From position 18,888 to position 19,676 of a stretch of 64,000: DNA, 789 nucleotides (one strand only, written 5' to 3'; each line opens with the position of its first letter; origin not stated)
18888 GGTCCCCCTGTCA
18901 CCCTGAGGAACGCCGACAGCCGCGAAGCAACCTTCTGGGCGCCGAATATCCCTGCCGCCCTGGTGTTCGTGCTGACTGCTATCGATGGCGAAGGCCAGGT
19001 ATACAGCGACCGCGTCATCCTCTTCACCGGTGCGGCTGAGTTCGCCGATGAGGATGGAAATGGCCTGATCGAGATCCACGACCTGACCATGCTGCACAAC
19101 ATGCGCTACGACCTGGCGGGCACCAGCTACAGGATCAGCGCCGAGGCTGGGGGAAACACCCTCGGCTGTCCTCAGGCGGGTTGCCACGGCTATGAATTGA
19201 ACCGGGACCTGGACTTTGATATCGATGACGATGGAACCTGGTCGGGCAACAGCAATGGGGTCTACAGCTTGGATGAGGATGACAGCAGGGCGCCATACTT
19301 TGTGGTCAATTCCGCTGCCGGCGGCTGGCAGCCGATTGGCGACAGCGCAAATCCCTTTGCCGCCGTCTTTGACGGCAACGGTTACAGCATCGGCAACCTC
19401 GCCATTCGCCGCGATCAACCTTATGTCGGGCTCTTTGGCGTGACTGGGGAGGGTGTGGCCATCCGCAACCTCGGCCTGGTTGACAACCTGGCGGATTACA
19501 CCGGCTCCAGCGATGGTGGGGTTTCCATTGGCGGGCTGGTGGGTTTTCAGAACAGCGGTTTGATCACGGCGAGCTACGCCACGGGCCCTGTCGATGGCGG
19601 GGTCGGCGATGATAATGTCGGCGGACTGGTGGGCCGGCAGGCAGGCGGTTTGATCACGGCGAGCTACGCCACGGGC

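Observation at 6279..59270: Locus of giant modular secreted proteins (~10.5k and 6.3k aa): dockerin/EF-hand-like motif, beta-helix/GLUG repeats, Ig-like module, then cadherin-like arrays and a C-terminal anchor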

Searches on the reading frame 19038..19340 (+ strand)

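Call 46: search_protein_families(library=pfam, proteins=[window:19038-19340:+], max_evalue=10)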
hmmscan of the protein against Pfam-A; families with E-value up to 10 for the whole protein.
seq(101 aa): 1 family
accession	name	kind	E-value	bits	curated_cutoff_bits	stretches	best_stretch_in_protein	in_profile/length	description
PF13405.12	EF-hand_6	-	1.8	9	25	1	3-17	9-23/30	EF-hand domain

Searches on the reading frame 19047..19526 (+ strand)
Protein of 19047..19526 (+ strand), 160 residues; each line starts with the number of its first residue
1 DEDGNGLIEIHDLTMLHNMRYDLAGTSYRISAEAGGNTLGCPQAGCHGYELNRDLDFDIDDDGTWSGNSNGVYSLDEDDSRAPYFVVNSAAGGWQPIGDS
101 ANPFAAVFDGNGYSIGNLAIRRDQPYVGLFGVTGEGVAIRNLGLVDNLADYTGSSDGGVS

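Call 88: search_protein_representatives(alignment_id=A3)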
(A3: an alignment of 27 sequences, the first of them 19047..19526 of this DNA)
Query: 27 sequences, 160 profile positions. Proteins with E-value up to 0.001 (for the whole library): 26255; up to 1e-10: 8829; up to 1e-30: 1285. The best 150 are listed.
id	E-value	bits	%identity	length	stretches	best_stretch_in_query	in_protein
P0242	0.0e+00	1589.5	-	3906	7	1-157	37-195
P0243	0.0e+00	1112.6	-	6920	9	1-156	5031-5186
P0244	6.6e-288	958.9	-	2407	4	1-159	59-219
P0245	1.5e-284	948.1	-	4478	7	1-158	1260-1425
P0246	1.1e-279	932.2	-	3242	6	1-159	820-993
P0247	3.1e-265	885.3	-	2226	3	1-158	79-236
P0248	1.4e-260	870.2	-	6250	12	1-146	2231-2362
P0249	8.5e-260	867.6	-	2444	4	1-159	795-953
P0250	2.9e-239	800.8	-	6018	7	1-156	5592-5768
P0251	2.2e-225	755.7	-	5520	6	1-156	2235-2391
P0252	5.5e-223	747.9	-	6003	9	1-147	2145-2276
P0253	3.1e-221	742.2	-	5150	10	1-146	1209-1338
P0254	2.5e-216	726.3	-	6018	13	1-146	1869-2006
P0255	1.8e-207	697.5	-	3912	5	1-159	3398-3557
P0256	6.1e-207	695.8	-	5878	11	1-146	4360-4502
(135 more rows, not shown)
